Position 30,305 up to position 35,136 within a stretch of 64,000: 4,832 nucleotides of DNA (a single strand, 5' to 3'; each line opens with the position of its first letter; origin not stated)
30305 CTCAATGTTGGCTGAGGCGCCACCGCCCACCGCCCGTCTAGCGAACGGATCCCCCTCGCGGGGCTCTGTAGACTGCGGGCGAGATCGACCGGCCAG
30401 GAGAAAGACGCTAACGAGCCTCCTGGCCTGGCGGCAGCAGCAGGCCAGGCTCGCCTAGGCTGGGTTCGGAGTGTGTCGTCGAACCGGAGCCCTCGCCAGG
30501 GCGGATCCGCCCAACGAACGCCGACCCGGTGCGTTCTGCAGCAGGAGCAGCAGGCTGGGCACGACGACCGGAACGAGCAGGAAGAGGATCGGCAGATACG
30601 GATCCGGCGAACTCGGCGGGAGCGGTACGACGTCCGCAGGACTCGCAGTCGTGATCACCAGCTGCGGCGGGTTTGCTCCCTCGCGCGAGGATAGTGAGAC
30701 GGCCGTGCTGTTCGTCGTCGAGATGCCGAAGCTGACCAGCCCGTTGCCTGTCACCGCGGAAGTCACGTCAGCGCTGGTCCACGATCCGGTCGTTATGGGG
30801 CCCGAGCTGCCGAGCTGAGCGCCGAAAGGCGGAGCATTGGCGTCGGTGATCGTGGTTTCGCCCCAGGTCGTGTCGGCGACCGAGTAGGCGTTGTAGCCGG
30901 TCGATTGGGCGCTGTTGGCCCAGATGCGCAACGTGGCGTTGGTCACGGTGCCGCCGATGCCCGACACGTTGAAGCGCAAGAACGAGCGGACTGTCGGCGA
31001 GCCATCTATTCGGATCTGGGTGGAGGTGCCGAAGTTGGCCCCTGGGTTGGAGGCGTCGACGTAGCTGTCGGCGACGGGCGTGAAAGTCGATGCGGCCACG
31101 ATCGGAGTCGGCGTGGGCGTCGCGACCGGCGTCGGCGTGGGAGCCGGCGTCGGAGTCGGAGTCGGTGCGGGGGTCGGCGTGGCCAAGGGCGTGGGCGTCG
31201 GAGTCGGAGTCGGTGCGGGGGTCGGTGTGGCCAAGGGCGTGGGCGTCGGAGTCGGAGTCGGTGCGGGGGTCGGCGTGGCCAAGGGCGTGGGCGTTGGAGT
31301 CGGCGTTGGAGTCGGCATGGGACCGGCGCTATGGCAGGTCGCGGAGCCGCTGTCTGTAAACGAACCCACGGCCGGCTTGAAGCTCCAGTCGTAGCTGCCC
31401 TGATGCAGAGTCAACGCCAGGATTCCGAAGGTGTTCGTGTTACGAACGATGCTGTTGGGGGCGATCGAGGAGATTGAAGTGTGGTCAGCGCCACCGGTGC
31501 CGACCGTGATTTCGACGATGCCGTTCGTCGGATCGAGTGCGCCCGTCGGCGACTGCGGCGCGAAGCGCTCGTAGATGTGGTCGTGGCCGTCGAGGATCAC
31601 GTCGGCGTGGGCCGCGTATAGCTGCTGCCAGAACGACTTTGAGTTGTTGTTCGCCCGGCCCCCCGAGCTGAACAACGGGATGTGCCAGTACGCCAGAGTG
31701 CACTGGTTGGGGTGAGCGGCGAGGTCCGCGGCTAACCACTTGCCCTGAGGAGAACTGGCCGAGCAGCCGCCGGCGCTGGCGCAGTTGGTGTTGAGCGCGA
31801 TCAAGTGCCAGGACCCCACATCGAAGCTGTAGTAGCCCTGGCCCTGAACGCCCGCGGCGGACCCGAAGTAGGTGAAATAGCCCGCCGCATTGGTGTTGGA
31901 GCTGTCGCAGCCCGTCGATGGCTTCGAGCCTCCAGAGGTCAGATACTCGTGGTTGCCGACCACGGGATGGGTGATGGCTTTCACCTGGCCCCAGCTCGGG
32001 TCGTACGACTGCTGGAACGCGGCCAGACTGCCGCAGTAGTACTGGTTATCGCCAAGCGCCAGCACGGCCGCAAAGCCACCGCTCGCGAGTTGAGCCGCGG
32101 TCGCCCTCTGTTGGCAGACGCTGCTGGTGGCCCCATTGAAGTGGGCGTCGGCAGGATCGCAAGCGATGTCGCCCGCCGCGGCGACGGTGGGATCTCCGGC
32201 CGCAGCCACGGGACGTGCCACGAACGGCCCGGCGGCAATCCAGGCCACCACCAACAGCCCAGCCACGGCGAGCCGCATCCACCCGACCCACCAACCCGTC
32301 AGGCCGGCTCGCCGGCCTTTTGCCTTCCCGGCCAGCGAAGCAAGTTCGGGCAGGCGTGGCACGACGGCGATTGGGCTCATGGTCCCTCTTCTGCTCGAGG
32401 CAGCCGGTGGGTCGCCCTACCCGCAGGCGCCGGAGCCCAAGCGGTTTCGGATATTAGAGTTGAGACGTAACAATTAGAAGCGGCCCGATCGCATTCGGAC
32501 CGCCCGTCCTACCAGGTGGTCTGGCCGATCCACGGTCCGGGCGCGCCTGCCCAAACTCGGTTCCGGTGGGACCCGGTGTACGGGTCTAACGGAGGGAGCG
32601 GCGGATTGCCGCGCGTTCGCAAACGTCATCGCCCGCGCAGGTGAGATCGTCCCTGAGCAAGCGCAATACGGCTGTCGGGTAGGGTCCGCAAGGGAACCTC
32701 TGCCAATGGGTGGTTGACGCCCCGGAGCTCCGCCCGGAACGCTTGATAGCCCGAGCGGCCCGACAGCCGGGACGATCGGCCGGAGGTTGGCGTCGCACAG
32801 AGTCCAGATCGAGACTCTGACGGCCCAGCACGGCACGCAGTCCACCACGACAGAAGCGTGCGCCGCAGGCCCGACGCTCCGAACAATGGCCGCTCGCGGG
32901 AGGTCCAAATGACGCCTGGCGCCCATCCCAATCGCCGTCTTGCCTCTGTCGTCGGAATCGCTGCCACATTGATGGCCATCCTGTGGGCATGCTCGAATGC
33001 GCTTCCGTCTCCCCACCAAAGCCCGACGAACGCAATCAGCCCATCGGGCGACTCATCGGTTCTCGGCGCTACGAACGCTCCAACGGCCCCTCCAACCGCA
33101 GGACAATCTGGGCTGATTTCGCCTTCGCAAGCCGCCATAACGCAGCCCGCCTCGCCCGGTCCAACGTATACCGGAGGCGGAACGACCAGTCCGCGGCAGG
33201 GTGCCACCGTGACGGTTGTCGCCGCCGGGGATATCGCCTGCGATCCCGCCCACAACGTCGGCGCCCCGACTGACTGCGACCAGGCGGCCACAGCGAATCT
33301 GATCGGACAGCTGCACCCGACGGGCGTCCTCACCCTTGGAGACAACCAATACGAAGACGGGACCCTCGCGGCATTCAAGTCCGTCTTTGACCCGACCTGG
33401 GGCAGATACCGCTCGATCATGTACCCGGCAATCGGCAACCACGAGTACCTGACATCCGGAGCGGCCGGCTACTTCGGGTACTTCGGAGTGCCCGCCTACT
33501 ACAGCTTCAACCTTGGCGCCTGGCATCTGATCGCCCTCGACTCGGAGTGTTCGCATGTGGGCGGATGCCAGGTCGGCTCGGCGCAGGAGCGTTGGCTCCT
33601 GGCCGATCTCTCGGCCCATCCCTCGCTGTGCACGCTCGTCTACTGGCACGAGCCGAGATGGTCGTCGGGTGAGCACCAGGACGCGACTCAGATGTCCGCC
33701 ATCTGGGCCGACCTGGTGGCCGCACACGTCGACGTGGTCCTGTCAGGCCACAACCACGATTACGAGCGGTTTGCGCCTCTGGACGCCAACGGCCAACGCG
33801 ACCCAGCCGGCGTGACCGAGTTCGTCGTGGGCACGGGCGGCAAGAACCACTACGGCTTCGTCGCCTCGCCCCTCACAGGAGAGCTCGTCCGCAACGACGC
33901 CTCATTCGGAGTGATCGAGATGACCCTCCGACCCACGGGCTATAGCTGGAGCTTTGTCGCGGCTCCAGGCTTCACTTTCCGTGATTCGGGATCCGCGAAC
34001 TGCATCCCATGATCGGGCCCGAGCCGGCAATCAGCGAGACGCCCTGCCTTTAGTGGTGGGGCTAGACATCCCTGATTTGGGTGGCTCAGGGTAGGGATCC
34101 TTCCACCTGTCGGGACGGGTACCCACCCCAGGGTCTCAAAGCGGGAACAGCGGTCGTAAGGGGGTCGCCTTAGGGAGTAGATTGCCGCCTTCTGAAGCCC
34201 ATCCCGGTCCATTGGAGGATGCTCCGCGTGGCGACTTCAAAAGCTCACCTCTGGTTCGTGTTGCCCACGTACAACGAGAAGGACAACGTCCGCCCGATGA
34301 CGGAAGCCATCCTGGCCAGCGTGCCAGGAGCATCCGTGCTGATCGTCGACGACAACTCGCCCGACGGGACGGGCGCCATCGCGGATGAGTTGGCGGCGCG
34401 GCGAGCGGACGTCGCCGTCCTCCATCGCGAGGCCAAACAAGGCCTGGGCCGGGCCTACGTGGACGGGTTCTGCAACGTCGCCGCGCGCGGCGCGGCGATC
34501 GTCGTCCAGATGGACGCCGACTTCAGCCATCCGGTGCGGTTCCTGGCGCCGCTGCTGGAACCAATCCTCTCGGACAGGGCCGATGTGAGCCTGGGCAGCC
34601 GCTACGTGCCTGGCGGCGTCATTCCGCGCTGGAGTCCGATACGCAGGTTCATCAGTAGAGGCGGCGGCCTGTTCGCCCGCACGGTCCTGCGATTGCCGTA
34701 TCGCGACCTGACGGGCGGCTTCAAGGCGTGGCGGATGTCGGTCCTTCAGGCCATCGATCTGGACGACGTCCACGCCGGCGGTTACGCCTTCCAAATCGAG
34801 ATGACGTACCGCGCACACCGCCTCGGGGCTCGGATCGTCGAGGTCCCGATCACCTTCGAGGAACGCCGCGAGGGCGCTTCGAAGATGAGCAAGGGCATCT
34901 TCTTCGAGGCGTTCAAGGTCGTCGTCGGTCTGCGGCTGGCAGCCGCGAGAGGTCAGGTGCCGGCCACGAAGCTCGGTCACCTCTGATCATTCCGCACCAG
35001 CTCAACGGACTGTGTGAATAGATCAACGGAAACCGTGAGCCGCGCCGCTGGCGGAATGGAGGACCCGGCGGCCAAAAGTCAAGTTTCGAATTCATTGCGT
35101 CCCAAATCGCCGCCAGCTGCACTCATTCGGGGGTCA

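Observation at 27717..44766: Seventeen-kb envelope glycan locus: two GtrA/GT-C pairs, Ppm synthase, phosphoesterases and two GH99-like mannosidases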

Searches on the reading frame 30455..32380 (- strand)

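Call 5: search_protein_families(library=pfam, proteins=[window:30455-32380:-], max_evalue=0.01)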
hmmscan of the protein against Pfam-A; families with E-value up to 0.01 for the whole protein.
window:30455-32380:- (641 aa): 2 families
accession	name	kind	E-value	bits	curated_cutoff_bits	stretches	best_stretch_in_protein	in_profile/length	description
PF24517.2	CBM96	-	5.9e-33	114.5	26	1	430-578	2-164/164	Carbohydrate-binding module family 96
PF00149.33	Metallophos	-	7.1e-05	23.8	21.5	1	102-270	30-191/191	Calcineurin-like phosphoesterase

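Call 6: search_protein_families(library=ncbifam, proteins=[window:30455-32380:-], max_evalue=0.01)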
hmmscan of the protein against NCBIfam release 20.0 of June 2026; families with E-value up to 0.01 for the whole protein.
window:30455-32380:- (641 aa): 1 family
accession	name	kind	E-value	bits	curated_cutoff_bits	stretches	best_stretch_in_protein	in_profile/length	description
NF033679.1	DNRLRE_dom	domain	3.1e-20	72.9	34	1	437-577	1-164/164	DNRLRE domain-containing protein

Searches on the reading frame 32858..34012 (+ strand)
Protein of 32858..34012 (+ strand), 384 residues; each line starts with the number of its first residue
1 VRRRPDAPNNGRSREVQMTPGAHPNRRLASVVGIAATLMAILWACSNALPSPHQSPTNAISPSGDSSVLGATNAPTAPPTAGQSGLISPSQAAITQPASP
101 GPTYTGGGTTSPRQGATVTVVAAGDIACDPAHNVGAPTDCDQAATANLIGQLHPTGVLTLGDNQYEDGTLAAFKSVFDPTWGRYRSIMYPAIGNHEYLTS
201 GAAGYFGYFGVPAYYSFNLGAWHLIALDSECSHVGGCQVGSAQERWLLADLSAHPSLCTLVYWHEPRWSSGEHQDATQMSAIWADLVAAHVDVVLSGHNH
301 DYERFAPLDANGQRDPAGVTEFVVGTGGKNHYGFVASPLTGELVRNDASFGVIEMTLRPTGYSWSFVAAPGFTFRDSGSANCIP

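Call 5: search_protein_families(library=pfam, proteins=[window:32858-34012:+], max_evalue=0.01)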
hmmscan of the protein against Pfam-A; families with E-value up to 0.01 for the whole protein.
window:32858-34012:+ (384 aa): 1 family
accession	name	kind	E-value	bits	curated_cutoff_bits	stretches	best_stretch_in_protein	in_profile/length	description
PF00149.33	Metallophos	-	4.8e-05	24.3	21.5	1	143-302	16-191/191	Calcineurin-like phosphoesterase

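Call 6: search_protein_families(library=ncbifam, proteins=[window:32858-34012:+], max_evalue=0.01)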
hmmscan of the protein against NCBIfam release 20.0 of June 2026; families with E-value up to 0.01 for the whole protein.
window:32858-34012:+ (384 aa): 1 family
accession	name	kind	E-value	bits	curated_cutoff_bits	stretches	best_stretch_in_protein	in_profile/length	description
NF008359.0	PRK11148.1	equivalog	0.0067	15.9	225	0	210-301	109-206/275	3',5'-cyclic-AMP phosphodiesterase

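Call 42: search_solved_structures(query=window:32858-34012:+, max_evalue=0.01, show_alignments=1)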
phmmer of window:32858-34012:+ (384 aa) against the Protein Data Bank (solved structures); distinct sequences matched with E-value up to 0.01: 4.
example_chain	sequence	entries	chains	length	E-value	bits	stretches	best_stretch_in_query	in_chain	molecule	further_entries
1xzw_A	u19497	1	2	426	0.0038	19.5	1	209-305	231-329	purple acid phosphatase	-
1qfc_A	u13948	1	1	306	0.0047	19.2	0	239-305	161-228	PROTEIN (PURPLE ACID PHOSPHATASE)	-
1qhw_A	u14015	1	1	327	0.0048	19.2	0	239-305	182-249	PROTEIN (PURPLE ACID PHOSPHATASE)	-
7ov8_A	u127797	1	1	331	0.006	18.9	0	241-305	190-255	Tartrate-resistant acid phosphatase type 5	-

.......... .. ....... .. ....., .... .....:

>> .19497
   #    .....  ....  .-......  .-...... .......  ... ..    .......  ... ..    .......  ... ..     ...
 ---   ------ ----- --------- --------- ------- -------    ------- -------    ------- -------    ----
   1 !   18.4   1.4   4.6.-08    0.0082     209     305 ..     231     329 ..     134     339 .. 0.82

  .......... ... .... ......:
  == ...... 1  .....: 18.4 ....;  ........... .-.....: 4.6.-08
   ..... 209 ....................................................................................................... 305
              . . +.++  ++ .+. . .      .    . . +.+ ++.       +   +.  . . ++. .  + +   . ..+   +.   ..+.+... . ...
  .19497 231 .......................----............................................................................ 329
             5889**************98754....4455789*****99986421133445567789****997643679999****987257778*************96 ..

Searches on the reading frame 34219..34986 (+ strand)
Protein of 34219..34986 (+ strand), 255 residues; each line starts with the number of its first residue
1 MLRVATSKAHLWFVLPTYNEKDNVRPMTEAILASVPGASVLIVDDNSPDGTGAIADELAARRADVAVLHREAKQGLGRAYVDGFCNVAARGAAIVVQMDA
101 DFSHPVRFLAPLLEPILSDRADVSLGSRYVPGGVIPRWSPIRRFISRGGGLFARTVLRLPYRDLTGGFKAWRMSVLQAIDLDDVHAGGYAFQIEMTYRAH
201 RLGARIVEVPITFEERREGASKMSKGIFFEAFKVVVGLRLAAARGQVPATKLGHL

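Call 5: search_protein_families(library=pfam, proteins=[window:34219-34986:+], max_evalue=0.01)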
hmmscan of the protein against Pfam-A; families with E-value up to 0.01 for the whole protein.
window:34219-34986:+ (255 aa): 2 families
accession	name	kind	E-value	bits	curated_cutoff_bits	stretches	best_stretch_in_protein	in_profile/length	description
PF00535.33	Glycos_transf_2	-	3.1e-26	92.7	23.3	1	13-178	2-166/168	Glycosyl transferase family 2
PF13641.12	Glyco_tranf_2_3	-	2.2e-07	31.6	27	1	13-210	5-205/230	Glycosyltransferase like family 2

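Call 6: search_protein_families(library=ncbifam, proteins=[window:34219-34986:+], max_evalue=0.01)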
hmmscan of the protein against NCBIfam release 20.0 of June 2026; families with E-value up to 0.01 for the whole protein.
window:34219-34986:+ (255 aa): 12 families
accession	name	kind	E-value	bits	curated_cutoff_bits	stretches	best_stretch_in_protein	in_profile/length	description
TIGR04182.1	glyco_TIGR04182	equivalog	6.9e-16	58.5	325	1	14-221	5-198/293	S-layer glycoprotein N-glycosyltransferase AglJ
NF058614.1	PPMAGASynPpgS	equivalog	4e-12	46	370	1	11-212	2-195/226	polyprenyl-phospho-N-acetylgalactosaminyl synthase PpgS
NF041391.1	DPhHxTase_Halo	equivalog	6.8e-12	44.8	375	1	17-222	3-191/213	dolichyl-phosphate hexose transferase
TIGR03937.1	PgaC_IcaA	equivalog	1e-08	34.6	422.3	1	11-101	47-135/407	poly-beta-1,6-N-acetyl-D-glucosamine synthase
NF053846.1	glyco_with_XrtP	equivalog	4.9e-06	25.5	520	1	12-88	43-123/440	XrtP-associated glycosyltransferase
TIGR03469.1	HpnB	hypoth_equivalog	5.8e-06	25.6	379.25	1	11-122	46-166/386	hopene-associated glycosyltransferase HpnB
NF010496.0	PRK13915.1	equivalog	1.5e-05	24.2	262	1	8-120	30-146/307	glucosyl-3-phosphoglycerate synthase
TIGR04283.1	glyco_like_mftF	equivalog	7.8e-05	22.4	182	1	14-66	4-52/221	TIGR04283 family arsenosugar biosynthesis glycosyltransferase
NF041875.1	EPS_EpsD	equivalog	8.1e-05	22.2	370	1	14-131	4-119/325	exopolysaccharide biosynthesis glycosyltransferase EpsD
NF007482.0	PRK10073.1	equivalog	0.00013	21.1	423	1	7-123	4-117/334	glycosyltransferase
NF045692.1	OglycostaseCruG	equivalog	0.00044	19.3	600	1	13-130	45-167/386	2'-O-glycosyltransferase CruG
NF047588.1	GlcsyltransPgfSStrep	equivalog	0.0043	16.3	500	1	13-114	5-108/308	glycosyltransferase PgfS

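Call 31: search_solved_structures(query=window:34219-34986:+, max_evalue=0.001)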
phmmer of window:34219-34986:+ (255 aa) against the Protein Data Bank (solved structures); distinct sequences matched with E-value up to 0.001: 2.
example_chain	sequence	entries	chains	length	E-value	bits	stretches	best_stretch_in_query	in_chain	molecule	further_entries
5mlz_A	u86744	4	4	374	3.1e-30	108.7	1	13-235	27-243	Dolichol monophosphate mannose synthase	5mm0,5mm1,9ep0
3bcv_A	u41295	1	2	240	3e-05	26.9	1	13-84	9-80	Putative glycosyltransferase protein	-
